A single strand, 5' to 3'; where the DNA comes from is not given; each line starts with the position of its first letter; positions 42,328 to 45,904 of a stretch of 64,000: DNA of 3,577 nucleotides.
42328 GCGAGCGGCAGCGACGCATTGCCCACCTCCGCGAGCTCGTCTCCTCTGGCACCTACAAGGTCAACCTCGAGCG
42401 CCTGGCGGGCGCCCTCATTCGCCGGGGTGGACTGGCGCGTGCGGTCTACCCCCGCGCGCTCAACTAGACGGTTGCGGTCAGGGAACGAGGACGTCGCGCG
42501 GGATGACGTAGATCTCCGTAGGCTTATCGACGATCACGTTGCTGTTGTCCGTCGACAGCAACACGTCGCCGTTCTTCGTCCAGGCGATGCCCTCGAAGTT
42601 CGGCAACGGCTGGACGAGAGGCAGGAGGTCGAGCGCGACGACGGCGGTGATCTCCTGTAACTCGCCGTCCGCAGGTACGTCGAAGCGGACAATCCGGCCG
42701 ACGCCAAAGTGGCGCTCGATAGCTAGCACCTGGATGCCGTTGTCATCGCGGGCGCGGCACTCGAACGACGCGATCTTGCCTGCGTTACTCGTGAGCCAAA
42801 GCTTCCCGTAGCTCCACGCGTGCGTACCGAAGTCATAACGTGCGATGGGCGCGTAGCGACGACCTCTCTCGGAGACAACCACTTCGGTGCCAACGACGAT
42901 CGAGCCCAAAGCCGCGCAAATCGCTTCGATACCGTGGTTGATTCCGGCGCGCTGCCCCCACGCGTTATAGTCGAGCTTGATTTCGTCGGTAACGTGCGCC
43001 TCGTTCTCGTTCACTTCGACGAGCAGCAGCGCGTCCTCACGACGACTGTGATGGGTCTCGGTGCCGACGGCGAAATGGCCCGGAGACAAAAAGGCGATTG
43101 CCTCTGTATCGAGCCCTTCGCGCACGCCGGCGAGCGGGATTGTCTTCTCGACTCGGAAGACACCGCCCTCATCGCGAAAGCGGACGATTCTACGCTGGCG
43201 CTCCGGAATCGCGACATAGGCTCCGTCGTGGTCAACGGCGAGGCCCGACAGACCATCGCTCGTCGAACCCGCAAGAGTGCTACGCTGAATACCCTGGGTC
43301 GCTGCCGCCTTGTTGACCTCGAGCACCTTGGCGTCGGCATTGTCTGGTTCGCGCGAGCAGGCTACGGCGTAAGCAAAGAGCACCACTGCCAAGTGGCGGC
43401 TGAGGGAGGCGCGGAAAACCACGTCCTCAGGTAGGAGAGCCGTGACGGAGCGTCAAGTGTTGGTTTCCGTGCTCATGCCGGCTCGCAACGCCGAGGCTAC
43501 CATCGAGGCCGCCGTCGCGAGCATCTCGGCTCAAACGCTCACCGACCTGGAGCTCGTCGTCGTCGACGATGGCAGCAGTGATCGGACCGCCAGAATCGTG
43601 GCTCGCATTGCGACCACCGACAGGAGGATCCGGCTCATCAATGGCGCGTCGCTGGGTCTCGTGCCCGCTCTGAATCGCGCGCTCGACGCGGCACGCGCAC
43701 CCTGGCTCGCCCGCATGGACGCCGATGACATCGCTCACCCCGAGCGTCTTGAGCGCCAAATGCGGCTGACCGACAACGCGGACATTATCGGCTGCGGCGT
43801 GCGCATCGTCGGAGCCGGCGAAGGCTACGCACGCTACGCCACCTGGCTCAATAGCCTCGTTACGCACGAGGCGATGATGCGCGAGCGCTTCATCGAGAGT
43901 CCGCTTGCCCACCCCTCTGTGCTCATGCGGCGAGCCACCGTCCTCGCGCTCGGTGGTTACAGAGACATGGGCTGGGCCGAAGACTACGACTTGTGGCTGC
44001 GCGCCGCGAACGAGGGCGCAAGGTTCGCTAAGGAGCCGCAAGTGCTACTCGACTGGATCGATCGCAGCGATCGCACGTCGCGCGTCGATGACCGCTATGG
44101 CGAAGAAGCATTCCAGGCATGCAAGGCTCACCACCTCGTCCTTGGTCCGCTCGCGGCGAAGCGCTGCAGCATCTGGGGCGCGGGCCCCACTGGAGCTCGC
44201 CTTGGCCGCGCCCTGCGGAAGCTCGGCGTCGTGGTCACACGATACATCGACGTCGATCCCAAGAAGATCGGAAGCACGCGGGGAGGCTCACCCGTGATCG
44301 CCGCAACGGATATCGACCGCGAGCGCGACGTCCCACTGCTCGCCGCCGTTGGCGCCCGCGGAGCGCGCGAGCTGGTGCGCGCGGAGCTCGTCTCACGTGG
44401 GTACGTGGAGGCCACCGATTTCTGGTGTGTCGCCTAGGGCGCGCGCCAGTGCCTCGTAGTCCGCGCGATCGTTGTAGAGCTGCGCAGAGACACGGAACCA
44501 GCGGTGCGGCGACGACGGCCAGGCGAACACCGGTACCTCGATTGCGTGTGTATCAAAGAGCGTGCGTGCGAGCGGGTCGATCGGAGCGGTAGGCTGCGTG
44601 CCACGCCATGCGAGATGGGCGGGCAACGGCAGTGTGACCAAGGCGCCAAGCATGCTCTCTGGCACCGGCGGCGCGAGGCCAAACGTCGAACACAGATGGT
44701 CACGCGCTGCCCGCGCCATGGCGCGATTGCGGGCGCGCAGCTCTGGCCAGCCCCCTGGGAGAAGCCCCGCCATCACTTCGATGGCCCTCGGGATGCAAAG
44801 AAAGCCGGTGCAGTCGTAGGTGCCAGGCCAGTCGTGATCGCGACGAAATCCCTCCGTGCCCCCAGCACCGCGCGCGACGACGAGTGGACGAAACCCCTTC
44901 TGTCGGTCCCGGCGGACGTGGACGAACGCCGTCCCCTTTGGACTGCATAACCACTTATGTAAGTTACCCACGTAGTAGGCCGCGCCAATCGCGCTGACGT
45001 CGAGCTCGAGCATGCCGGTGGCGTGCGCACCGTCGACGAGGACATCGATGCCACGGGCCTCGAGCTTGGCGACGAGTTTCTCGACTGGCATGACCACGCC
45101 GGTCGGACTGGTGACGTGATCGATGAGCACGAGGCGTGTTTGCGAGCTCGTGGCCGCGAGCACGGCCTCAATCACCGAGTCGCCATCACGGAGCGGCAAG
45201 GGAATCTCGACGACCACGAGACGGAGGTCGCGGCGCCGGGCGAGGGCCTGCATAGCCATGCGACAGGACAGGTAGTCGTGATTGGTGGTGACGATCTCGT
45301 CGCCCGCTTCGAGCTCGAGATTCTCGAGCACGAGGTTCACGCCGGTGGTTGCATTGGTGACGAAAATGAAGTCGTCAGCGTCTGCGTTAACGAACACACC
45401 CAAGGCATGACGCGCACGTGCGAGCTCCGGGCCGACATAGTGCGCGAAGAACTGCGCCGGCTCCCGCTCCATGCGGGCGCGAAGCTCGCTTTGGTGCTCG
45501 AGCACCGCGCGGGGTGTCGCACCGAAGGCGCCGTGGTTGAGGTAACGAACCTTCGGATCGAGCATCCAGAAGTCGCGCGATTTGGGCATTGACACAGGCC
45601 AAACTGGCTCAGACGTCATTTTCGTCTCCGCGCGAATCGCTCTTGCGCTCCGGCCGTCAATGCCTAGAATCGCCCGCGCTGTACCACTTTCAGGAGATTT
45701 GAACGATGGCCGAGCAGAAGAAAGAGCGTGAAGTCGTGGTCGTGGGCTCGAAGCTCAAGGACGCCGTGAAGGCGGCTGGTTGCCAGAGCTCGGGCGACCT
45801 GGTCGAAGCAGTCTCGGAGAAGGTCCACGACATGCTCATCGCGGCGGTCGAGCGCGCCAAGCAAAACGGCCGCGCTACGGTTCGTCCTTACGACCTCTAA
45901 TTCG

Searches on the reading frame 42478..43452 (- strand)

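Call 7: search_protein_families(library=pfam, proteins=[window:42478-43452:-], max_evalue=0.001)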
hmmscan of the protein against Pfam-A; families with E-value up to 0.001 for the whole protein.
window:42478-43452:- (324 aa): 2 families
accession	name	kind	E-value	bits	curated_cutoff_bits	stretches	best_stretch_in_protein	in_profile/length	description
PF13449.12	Phytase-like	-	1.1e-14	55.5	27.6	1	66-303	4-282/284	Esterase-like activity of phytase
PF06977.17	SdiA-regulated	-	4.9e-08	32.9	21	1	55-178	13-124/249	SdiA-regulated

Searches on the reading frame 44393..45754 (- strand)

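Call 7: search_protein_families(library=pfam, proteins=[window:44393-45754:-], max_evalue=0.001)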
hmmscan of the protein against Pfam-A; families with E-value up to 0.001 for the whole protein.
window:44393-45754:- (453 aa): 4 families
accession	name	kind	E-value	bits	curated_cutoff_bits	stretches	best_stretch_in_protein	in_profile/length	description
PF00266.25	Aminotran_5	-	2.5e-30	106.1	21.5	1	72-292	3-225/371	Aminotransferase class-V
PF00155.27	Aminotran_1_2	-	2.4e-07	30.7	19.7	1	97-253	29-198/361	Aminotransferase class I and II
PF01041.23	DegT_DnrJ_EryC1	-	2.2e-06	27.6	19.8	1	108-248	23-152/360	DegT/DnrJ/EryC1/StrS aminotransferase family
PF01053.26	Cys_Met_Meta_PP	-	2.9e-06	26.5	27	1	148-249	88-181/381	Cys/Met metabolism PLP-dependent enzyme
